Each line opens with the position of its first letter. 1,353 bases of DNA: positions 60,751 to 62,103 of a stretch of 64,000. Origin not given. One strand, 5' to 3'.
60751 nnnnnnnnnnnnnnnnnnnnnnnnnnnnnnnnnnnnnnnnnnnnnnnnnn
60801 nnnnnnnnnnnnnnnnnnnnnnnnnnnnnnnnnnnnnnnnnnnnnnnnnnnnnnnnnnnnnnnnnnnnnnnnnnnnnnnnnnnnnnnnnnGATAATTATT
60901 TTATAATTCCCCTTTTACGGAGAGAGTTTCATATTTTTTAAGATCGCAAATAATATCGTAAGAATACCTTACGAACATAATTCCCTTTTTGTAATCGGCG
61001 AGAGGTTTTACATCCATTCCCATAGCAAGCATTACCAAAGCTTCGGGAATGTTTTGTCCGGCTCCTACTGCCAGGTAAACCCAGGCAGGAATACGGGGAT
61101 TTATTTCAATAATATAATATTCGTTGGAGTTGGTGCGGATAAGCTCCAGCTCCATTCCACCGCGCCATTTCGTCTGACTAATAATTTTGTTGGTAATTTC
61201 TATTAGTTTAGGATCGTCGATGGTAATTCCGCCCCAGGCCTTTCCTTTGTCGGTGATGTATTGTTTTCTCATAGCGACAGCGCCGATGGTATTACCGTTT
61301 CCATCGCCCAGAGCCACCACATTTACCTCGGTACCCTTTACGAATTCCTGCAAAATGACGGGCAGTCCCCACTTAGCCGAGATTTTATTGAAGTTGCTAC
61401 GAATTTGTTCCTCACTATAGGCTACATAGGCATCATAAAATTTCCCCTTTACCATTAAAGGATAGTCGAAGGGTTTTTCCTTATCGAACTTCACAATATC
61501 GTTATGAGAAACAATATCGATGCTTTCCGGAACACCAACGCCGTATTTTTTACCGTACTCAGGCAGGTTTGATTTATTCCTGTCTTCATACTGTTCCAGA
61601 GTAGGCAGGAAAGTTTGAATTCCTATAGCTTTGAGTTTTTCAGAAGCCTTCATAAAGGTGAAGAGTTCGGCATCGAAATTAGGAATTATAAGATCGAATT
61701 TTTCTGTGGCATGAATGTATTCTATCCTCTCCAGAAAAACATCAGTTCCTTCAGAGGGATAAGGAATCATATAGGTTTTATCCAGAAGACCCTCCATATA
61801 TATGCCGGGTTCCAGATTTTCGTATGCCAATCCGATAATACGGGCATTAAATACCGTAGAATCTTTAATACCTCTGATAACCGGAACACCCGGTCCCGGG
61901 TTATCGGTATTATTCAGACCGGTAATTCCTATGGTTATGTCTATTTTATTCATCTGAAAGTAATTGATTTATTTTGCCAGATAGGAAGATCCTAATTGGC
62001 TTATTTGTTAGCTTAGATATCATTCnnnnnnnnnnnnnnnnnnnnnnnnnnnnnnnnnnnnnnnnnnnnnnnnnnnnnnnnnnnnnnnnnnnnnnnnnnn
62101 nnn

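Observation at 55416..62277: Six-gene coupled operon: PqqD-like chaperone, ATP-grasp ligase, PLP decarboxylase, UT-channel::M23 peptidase, OM barrel, TPR protein. Candidate uncharacterised biosynthesis/processing/export system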

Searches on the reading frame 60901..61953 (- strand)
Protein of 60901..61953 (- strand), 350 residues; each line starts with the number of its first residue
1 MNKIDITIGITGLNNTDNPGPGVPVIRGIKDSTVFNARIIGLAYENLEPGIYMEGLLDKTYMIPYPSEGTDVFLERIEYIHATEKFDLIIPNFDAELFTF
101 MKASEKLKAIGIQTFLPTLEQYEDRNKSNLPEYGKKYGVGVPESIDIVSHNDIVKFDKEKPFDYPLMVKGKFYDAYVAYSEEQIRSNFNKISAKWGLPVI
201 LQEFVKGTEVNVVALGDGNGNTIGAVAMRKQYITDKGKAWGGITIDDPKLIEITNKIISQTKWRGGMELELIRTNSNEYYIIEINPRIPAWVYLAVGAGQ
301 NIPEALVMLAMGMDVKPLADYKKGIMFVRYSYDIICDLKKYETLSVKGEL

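Call 3: search_protein_families(library=pfam, proteins=[window:60901-61953:-], max_evalue=0.1)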
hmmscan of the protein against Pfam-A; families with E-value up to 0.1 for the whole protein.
window:60901-61953:- (350 aa): 5 families
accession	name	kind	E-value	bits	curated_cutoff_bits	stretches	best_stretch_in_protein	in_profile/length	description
PF15632.11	ATPgrasp_Ter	-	4.6e-10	39.8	29.1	1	199-323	5-121/131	ATP-grasp in the biosynthetic pathway with Ter operon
PF02655.19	ATP-grasp_3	-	2e-08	34.9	23.2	1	194-288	62-157/160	ATP-grasp domain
PF02786.22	CPSase_L_D2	-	0.00076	19.5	19.8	1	135-289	10-181/211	Carbamoyl-phosphate synthase L chain, ATP binding domain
PF03072.19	DUF237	-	0.018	15.5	25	1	138-195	29-86/137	Domain of unknown function (DUF237)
PF21360.3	PylC-like_N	-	0.02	15.5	27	1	37-114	23-95/96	PylC-like, N-terminal domain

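Call 4: search_protein_families(library=ncbifam, proteins=[window:60901-61953:-], max_evalue=0.1)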
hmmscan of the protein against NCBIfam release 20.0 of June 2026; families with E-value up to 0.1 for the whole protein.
window:60901-61953:- (350 aa): 16 families
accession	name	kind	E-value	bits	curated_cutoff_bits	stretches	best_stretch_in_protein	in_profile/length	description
NF009405.0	PRK12767.1-4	equivalog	5.8e-25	87.9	390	1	37-337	27-316/320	carbamoyl phosphate synthase-like protein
NF009406.0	PRK12767.1-5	equivalog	2.4e-21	76.2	271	1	25-332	16-316/327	carbamoyl phosphate synthase-like protein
NF009403.0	PRK12767.1-2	equivalog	4.5e-18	65.6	286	2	36-261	21-239/342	carbamoyl phosphate synthase-like protein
NF009404.0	PRK12767.1-3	equivalog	9.8e-17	60.9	316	1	58-334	44-331/344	carbamoyl phosphate synthase-like protein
NF005315.0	PRK06849.1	equivalog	2e-15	56.7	406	1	58-290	49-278/389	hypothetical protein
NF009402.0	PRK12767.1-1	equivalog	1.9e-13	49.9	218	1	22-333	16-320/329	carbamoyl phosphate synthase-like protein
NF040722.1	MfnD_Meth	equivalog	9.6e-08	31.8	400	1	199-293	161-256/288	tyramine--L-glutamate ligase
TIGR01369.1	CPSaseII_lrg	equivalog_domain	6.6e-07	27.3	1027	1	72-292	616-845/1052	carbamoyl-phosphate synthase (glutamine-hydrolyzing) large subunit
NF053643.1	Ddl_archaea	equivalog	1.1e-05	24.5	500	1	129-312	109-297/367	putative pseudomurein biosynthesis ATP-grasp protein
NF003671.0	PRK05294.1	equivalog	1.9e-05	22.5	599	1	72-288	613-838/1058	carbamoyl-phosphate synthase large subunit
TIGR01205.1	D_ala_D_alaTIGR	subfamily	0.0072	15.3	245.65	1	132-286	112-285/318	D-alanine--D-alanine ligase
NF002378.0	PRK01372.1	subfamily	0.018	13.7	243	1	135-232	109-212/305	D-alanine--D-alanine ligase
TIGR04443.1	F420_CofF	equivalog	0.022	13.8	300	1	133-306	99-278/283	coenzyme gamma-F420-2:alpha-L-glutamate ligase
TIGR01235.1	pyruv_carbox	equivalog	0.032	11.7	1114.45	1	209-289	208-294/1143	pyruvate carboxylase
NF011169.0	PRK14571.1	equivalog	0.041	13.2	404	1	143-223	105-188/300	D-alanyl-alanine synthetase A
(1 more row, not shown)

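Call 17: search_solved_structures(query=window:60901-61953:-, max_evalue=0.01)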
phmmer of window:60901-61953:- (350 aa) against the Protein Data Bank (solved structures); distinct sequences matched with E-value up to 0.01: 1.
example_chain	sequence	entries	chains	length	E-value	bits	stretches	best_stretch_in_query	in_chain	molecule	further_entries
2pn1_A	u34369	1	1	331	0.0014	20.8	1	57-330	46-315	Carbamoylphosphate synthase large subunit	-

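Call 25: find_homologous_proteins(query=window:60901-61953:-, max_evalue=0.00001)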
Query window:60901-61953:- (350 aa): 6456 proteins with E <= 0.00001 among 8000 candidates; the best 120 are listed.
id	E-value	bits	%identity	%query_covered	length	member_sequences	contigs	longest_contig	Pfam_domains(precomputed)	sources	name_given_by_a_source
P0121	7.9e-224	760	95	100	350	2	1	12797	PF15632.12,PF02655.20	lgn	-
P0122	2.7e-218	742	93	100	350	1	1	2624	PF15632.12,PF02655.20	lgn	-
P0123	7.1e-210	714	89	100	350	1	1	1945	PF15632.12,PF02786.23,PF02655.20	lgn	-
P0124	4.3e-208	708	87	100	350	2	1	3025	PF15632.12,PF02655.20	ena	-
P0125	6.9e-208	708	87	100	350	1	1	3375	PF15632.12,PF02655.20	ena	-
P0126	2.0e-204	696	85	100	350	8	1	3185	PF15632.12,PF02786.23,PF02655.20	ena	-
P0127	4.6e-204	695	86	100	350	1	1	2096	PF15632.12,PF02655.20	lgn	-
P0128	3.1e-199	679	85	100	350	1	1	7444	PF15632.12,PF02786.23,PF02655.20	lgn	-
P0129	1.1e-196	671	83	100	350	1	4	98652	PF15632.12,PF02655.20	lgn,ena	-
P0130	2.4e-196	670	83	100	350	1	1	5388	PF15632.12,PF02786.23,PF02655.20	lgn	-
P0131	5.5e-193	659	81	100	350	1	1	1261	PF15632.12,PF02786.23,PF02655.20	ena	-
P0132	2.2e-192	657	81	100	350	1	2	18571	PF15632.12,PF02786.23,PF02655.20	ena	-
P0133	1.2e-191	654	81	100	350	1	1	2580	PF15632.12,PF02786.23,PF02655.20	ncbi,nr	ncbi:MAG: ATP-grasp domain-containing protein [Bacteroidales bacterium]|nr:ATP-grasp domain-containi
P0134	1.4e-190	651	81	100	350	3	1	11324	PF15632.12,PF02786.23,PF02655.20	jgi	jgi:carbamoyl-phosphate synthase large subunit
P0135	5.8e-190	649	78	100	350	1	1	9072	PF15632.12,PF02655.20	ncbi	-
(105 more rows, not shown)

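Call 54: search_solved_structures(query=A3, max_evalue=1)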
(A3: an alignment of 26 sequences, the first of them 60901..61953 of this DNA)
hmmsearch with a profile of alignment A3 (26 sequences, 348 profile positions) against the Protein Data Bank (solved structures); distinct sequences matched with E-value up to 1: 51.
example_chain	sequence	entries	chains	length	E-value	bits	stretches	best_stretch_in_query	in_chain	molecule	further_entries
1a9x_A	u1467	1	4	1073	9e-14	54.2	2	121-312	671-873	CARBAMOYL PHOSPHATE SYNTHETASE (LARGE CHAIN)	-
1ce8_A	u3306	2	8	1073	1.7e-13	53.3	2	121-312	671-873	PROTEIN (CARBAMOYL-PHOSPHATE SYNTHASE) | carbamoyl phosphate synthetase large chain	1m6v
1bxr_A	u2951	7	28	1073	1.7e-13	53.3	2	121-312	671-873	CARBAMOYL-PHOSPHATE SYNTHASE | CARBAMOYL PHOSPHATE SYNTHETASE: LARGE SUBUNIT | CARBAMOYL PHOSPHATE SYNTHETASE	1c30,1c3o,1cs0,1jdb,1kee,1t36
2pn1_A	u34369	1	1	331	5.5e-10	41.8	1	56-328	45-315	Carbamoylphosphate synthase large subunit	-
2yl2_A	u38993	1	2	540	2.2e-05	26.6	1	145-318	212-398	ACETYL-COA CARBOXYLASE 1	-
3va7_A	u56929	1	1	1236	6.6e-05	25.1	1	127-308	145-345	KLLA0E08119p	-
3lp8_A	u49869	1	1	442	8.7e-05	24.7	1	80-241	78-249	Phosphoribosylamine-glycine ligase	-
5i8i_A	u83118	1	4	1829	0.00012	24.2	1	127-308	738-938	Urea Amidolyase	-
8xkz_C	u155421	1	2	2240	0.00019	23.6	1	145-318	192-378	Acetyl-CoA carboxylase 1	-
6g2i_D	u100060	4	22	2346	0.0002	23.5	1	145-318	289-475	Acetyl-CoA carboxylase 1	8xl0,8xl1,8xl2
6g2d_B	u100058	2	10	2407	0.00021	23.4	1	145-318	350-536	Acetyl-CoA carboxylase 1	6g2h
4dim_A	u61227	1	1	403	0.00063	21.8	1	126-289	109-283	Phosphoribosylglycinamide synthetase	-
2dzd_A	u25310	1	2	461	0.00073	21.6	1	25-308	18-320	pyruvate carboxylase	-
3r23_A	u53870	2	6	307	0.001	21.1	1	129-222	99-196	D-alanine--D-alanine ligase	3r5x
3orq_A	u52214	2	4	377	0.0035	19.4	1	105-285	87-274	N5-Carboxyaminoimidazole ribonucleotide synthetase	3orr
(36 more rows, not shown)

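Call 68: search_protein_families(library=padloc, proteins=[window:60901-61953:-], max_evalue=0.001)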
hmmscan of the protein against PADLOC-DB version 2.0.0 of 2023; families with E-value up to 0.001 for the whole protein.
window:60901-61953:- (350 aa): 0 families

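Call 70: search_protein_representatives(protein=window:60901-61953:-)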
Query: 350 residues. Proteins with E-value up to 0.001 (for the whole library): 3290; up to 1e-10: 871; up to 1e-30: 225. The best 150 are listed.
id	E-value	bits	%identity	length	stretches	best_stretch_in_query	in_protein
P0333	8.0e-119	413.0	66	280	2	202-350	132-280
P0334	2.3e-108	378.6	50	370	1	6-348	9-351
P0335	1.5e-105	369.4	32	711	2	7-347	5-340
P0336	5.5e-104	364.2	51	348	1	6-347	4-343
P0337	1.3e-102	359.7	48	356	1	7-346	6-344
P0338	2.2e-102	359.0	46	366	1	6-348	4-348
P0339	7.7e-100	350.6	46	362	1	6-350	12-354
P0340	1.1e-99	350.1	32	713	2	4-338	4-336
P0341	5.6e-97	341.2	44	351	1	4-350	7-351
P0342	1.6e-96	339.7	47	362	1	5-345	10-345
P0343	6.1e-93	327.9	44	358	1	7-350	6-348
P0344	6.5e-93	327.8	66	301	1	132-350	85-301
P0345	7.8e-93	327.5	43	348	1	1-341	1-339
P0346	5.9e-92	324.7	52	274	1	78-350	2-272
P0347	7.0e-92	324.4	44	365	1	8-349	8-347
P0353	7.0e-87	308.0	40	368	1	6-345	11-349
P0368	2.4e-80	286.5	42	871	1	6-349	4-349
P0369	1.1e-79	284.3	37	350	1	3-349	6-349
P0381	1.2e-73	264.4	32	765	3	38-316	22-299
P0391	1.4e-67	244.5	28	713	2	7-323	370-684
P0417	1.7e-58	214.6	32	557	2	5-334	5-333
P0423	1.5e-57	211.5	32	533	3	107-349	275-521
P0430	2.0e-55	204.6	34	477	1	8-338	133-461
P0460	9.5e-48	179.3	28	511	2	6-349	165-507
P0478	2.1e-45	171.6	32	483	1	8-334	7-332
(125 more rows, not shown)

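Call 71: search_protein_families(library=pfam, proteins=[P0335, P0340, P0368, P0381, P0391, P0417, P0423, P0430, P0460, P0478], max_evalue=0.0001)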
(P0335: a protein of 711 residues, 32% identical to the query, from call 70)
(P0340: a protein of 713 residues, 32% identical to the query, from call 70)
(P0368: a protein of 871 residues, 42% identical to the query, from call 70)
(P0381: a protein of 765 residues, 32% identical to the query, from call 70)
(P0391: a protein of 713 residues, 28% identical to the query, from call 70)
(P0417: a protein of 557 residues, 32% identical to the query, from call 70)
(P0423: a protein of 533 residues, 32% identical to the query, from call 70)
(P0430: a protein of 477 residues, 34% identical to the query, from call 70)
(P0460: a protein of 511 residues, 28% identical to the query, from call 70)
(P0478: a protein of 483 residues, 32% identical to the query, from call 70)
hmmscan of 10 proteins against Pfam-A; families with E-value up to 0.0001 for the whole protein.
P0335 (711 aa): 2 families
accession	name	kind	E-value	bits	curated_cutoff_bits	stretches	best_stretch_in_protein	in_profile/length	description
PF15632.11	ATPgrasp_Ter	-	1.7e-26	93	29.1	2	555-684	4-125/131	ATP-grasp in the biosynthetic pathway with Ter operon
PF02655.19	ATP-grasp_3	-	2.3e-11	44.5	23.2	1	551-645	63-157/160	ATP-grasp domain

P0340 (713 aa): 7 families
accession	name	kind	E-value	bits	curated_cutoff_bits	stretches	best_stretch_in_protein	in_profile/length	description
PF15632.11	ATPgrasp_Ter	-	2.8e-18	66.4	29.1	2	197-324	5-123/131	ATP-grasp in the biosynthetic pathway with Ter operon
PF02786.22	CPSase_L_D2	-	8.1e-10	39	19.8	1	505-673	20-207/211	Carbamoyl-phosphate synthase L chain, ATP binding domain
PF02655.19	ATP-grasp_3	-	2.5e-07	31.3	23.2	0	550-647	61-157/160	ATP-grasp domain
PF13549.11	ATP-grasp_5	-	5e-06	26.5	27.6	0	126-172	11-57/221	ATP-grasp domain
PF21360.3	PylC-like_N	-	1.5e-05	25.5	27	0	53-114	36-95/96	PylC-like, N-terminal domain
PF18130.6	ATPgrasp_N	-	4.7e-05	24.3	27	0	57-107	28-77/81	ATP-grasp N-terminal domain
PF13535.11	ATP-grasp_4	-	5.7e-05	23.2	27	0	535-588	34-87/160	ATP-grasp domain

P0368 (871 aa): 4 families
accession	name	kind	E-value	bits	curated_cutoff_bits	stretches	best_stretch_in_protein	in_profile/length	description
PF02784.22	Orn_Arg_deC_N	-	1.5e-28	100.3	23.4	1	474-720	13-245/247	Pyridoxal-dependent decarboxylase, pyridoxal binding domain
PF15632.11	ATPgrasp_Ter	-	1.8e-09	37.9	29.1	1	198-315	5-113/131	ATP-grasp in the biosynthetic pathway with Ter operon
PF00278.28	Orn_DAP_Arg_deC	-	1.1e-08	35.7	23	1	721-810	4-95/95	Pyridoxal-dependent decarboxylase, C-terminal sheet domain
PF01168.26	Ala_racemase_N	-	8.8e-05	22.8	24.1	0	505-642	47-174/220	Alanine racemase, N-terminal domain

P0381 (765 aa): 3 families
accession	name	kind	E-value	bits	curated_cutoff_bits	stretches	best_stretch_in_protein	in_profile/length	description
PF15632.11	ATPgrasp_Ter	-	1.2e-18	67.6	29.1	2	181-299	5-112/131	ATP-grasp in the biosynthetic pathway with Ter operon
PF02786.22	CPSase_L_D2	-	1.3e-07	31.8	19.8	0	131-271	24-180/211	Carbamoyl-phosphate synthase L chain, ATP binding domain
PF02655.19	ATP-grasp_3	-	7.2e-06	26.6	23.2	0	177-271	63-157/160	ATP-grasp domain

P0391 (713 aa): 4 families
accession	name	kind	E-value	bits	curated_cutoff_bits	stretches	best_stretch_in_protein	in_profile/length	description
PF02655.19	ATP-grasp_3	-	5.6e-10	40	23.2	1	520-651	27-159/160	ATP-grasp domain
PF02786.22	CPSase_L_D2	-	4.7e-08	33.3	19.8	1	508-650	23-181/211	Carbamoyl-phosphate synthase L chain, ATP binding domain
PF15632.11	ATPgrasp_Ter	-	1.4e-07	31.8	29.1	1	559-692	5-129/131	ATP-grasp in the biosynthetic pathway with Ter operon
PF21360.3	PylC-like_N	-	1e-05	26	27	0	28-113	15-94/96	PylC-like, N-terminal domain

P0417 (557 aa): 3 families
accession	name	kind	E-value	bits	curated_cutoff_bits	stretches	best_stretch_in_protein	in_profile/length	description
PF15632.11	ATPgrasp_Ter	-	5e-09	36.5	29.1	1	198-316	6-115/131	ATP-grasp in the biosynthetic pathway with Ter operon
PF02786.22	CPSase_L_D2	-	4.6e-07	30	19.8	0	248-287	141-180/211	Carbamoyl-phosphate synthase L chain, ATP binding domain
PF21360.3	PylC-like_N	-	6e-07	30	27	0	420-471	44-94/96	PylC-like, N-terminal domain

P0423 (533 aa): 3 families
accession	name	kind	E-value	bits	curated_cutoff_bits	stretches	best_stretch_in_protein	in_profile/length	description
PF15632.11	ATPgrasp_Ter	-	2.4e-16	60.1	29.1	1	363-487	2-117/131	ATP-grasp in the biosynthetic pathway with Ter operon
PF02786.22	CPSase_L_D2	-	3.1e-10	40.3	19.8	0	12-72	147-208/211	Carbamoyl-phosphate synthase L chain, ATP binding domain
PF02222.28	ATP-grasp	-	9.2e-05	22.6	27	0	302-374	3-78/179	ATP-grasp domain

P0430 (477 aa): 3 families
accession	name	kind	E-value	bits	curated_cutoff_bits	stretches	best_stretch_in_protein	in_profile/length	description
PF05402.18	PqqD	-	3.9e-14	53.2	23.4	1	14-76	3-65/67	Coenzyme PQQ synthesis protein D (PqqD)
PF15632.11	ATPgrasp_Ter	-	3.9e-11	43.3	29.1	1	320-437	4-112/131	ATP-grasp in the biosynthetic pathway with Ter operon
PF02655.19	ATP-grasp_3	-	3e-06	27.8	23.2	1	307-411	53-157/160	ATP-grasp domain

P0460 (511 aa): 3 families
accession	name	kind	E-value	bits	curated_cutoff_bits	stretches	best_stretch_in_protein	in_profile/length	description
PF15632.11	ATPgrasp_Ter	-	2.7e-15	56.7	29.1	2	356-487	4-126/131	ATP-grasp in the biosynthetic pathway with Ter operon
PF02655.19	ATP-grasp_3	-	1.1e-08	35.8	23.2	1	353-449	59-159/160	ATP-grasp domain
PF02786.22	CPSase_L_D2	-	4.3e-05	23.6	19.8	0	413-448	146-181/211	Carbamoyl-phosphate synthase L chain, ATP binding domain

P0478 (483 aa): 3 families
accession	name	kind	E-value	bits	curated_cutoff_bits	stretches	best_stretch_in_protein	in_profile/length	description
PF07478.18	Dala_Dala_lig_C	-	2.1e-06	27.8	24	1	153-228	29-107/204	D-ala D-ala ligase C-terminus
PF02786.22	CPSase_L_D2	-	7.1e-06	26.1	19.8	1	142-286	20-180/211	Carbamoyl-phosphate synthase L chain, ATP binding domain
PF15632.11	ATPgrasp_Ter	-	9.5e-06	25.9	29.1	1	197-311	6-111/131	ATP-grasp in the biosynthetic pathway with Ter operon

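Call 72: list_cluster_members(proteins=[P0335, P0340, P0368, P0334, P0337, P0341, P0345, P0353, P0369, P0391])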
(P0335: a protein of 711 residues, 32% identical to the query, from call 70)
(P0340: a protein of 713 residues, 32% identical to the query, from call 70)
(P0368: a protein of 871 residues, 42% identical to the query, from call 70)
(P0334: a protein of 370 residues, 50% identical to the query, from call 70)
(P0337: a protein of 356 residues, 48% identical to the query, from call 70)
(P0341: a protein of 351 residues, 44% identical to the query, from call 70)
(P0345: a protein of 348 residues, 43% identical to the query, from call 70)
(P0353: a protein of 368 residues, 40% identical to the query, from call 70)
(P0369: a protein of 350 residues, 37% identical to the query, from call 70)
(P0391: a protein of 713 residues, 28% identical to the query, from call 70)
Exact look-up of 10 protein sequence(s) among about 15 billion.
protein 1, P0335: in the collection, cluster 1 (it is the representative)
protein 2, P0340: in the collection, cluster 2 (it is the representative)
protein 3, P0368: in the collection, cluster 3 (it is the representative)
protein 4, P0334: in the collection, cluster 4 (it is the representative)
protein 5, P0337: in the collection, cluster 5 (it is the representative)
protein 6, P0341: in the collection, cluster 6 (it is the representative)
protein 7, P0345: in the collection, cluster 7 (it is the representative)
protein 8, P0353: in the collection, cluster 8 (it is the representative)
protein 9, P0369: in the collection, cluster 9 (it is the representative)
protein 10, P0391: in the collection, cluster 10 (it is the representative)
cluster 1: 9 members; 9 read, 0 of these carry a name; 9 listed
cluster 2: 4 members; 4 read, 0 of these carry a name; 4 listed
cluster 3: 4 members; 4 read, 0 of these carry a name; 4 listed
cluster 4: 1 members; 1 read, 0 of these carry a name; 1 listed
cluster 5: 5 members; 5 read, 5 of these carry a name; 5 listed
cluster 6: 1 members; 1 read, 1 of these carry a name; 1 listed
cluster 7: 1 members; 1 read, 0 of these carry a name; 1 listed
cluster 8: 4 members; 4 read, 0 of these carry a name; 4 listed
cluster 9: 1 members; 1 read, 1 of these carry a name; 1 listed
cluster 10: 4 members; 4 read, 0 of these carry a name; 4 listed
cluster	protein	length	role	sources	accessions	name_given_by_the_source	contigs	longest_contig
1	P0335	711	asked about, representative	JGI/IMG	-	-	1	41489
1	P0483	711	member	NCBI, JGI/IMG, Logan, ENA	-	-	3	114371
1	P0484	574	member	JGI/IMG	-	-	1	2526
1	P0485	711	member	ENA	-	-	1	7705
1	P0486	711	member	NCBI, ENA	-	-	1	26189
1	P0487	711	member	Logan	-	-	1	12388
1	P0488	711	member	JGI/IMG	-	-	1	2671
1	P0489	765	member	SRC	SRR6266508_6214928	-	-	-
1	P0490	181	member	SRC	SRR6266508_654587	-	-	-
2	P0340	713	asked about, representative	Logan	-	-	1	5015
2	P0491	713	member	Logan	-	-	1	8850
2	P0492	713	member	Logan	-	-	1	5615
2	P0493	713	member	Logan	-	-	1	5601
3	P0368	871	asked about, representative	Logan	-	-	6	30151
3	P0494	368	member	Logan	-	-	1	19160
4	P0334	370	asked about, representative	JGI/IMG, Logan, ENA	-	-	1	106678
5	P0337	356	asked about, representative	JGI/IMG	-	carbamoyl-phosphate synthase large subunit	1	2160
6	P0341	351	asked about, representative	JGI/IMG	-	carbamoyl-phosphate synthase large subunit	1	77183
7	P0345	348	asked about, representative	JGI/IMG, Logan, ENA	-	-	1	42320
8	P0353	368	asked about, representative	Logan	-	-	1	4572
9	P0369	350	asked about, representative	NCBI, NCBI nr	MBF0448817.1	MAG: ATP-grasp domain-containing protein [Magnetococcales bacterium] | ATP-grasp domain-containing protein [Magnetococcales bacterium]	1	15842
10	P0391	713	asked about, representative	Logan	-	-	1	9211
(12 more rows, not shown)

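Call 73: find_encoding_contigs(protein=P0430, flank=10000, max_places=3)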
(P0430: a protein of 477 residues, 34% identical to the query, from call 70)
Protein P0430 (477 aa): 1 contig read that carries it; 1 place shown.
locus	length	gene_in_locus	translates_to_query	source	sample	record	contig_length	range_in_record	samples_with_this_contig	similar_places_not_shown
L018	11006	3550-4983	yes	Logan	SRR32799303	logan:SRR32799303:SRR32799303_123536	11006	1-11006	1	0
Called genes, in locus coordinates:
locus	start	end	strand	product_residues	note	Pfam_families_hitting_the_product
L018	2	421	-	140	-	?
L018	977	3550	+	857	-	PF00515:TPR_1 (faint), PF07719:TPR_2 (faint), PF12895:ANAPC3 (faint), PF13176:TPR_7 (faint), PF13428:TPR_14 (faint), PF13432:TPR_16 (weak), PF14559:TPR_19 (weak), PF13432:TPR_16 (weak), +6 more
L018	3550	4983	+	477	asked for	PF05402:PqqD, PF02655:ATP-grasp_3 (weak), PF15632:ATPgrasp_Ter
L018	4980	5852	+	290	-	-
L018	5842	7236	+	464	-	PF00278:Orn_DAP_Arg_deC, PF01168:Ala_racemase_N, PF02784:Orn_Arg_deC_N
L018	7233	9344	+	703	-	PF03253:UT, PF02146:SIR2, PF00583:Acetyltransf_1, PF13508:Acetyltransf_7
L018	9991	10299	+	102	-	PF12840:HTH_20, PF01022:HTH_5, PF01978:TrmB (weak), PF12802:MarR_2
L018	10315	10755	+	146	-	PF00903:Glyoxalase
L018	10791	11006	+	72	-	?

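Call 74: find_encoding_contigs(protein=P0368, flank=10000, max_places=3)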
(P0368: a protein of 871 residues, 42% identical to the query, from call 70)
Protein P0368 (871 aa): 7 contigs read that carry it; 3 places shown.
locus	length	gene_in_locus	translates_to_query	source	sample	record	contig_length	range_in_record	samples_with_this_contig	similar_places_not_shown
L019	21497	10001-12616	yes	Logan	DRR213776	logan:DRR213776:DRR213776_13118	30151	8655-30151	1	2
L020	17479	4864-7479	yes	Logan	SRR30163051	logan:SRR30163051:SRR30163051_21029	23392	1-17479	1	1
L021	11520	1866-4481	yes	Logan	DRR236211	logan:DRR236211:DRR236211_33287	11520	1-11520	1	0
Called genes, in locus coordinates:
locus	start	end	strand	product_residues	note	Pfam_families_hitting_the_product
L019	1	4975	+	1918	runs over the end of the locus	PF13432:TPR_16 (faint), PF00515:TPR_1 (faint), PF07719:TPR_2 (faint), PF13174:TPR_6 (faint), PF13181:TPR_8 (faint), PF14559:TPR_19 (weak)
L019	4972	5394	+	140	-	-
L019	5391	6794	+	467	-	PF03544:TonB_C (weak)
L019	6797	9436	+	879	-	PF13513:HEAT_EZ (faint), PF13646:HEAT_2, PF00514:Arm (faint), PF01602:Adaptin_N (faint), PF02985:HEAT (faint), PF13646:HEAT_2, PF20168:PDS5 (faint), PF13646:HEAT_2, +2 more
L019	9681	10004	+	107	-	PF05402:PqqD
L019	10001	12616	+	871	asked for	PF00278:Orn_DAP_Arg_deC, PF15632:ATPgrasp_Ter, PF02784:Orn_Arg_deC_N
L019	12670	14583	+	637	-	-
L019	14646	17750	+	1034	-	PF13188:PAS_8 (faint), PF13596:PAS_10 (weak), PF00989:PAS, PF08448:PAS_4 (weak), PF13426:PAS_9, PF00512:HisKA, PF02518:HATPase_c, PF00072:Response_reg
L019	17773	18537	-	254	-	-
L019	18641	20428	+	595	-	PF10029:DUF2271 (faint)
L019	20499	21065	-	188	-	PF13560:HTH_31, PF01381:HTH_3, PF12844:HTH_19 (weak), PF13443:HTH_26, PF07883:Cupin_2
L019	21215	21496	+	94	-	?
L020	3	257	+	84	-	?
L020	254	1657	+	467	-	PF03544:TonB_C (weak)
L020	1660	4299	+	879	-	PF13513:HEAT_EZ (faint), PF13646:HEAT_2, PF00514:Arm (faint), PF01602:Adaptin_N (faint), PF02985:HEAT (faint), PF13646:HEAT_2, PF20168:PDS5 (faint), PF13646:HEAT_2, +2 more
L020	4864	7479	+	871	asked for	PF00278:Orn_DAP_Arg_deC, PF15632:ATPgrasp_Ter, PF02784:Orn_Arg_deC_N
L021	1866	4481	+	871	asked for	PF00278:Orn_DAP_Arg_deC, PF15632:ATPgrasp_Ter, PF02784:Orn_Arg_deC_N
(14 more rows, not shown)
